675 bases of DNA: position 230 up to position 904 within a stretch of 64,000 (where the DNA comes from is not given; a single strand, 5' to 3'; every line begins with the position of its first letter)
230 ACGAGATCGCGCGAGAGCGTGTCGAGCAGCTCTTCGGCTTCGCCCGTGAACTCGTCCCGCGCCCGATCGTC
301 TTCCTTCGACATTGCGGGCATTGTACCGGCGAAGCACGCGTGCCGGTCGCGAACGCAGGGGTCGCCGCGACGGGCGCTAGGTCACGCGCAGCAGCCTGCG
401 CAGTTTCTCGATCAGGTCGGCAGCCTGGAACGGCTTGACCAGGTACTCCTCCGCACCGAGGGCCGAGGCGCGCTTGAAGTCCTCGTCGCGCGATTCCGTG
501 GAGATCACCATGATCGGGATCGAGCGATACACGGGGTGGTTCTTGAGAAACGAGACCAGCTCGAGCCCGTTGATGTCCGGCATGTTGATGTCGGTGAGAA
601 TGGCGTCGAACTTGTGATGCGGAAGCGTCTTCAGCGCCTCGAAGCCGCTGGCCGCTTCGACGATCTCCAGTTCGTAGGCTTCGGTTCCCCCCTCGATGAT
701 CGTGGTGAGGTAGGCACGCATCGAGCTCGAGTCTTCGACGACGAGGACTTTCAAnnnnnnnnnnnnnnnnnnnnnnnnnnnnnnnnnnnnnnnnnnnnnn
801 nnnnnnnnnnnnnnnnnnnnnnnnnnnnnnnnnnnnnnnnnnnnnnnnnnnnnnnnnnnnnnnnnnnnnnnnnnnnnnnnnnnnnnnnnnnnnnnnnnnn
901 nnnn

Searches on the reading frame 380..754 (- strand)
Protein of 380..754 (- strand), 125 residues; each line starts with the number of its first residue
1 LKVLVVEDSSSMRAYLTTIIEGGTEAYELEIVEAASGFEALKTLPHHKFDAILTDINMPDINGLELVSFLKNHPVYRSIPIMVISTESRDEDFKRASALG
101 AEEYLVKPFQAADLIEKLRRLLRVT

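Call 26: search_protein_families(library=pfam, proteins=[window:380-754:-], max_evalue=0.00001)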
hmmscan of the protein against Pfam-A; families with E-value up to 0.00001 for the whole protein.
window:380-754:- (125 aa): 1 family
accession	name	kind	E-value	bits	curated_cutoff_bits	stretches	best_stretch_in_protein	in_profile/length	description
PF00072.30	Response_reg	-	8.9e-28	97.1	30.2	1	3-118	1-110/111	Response regulator receiver domain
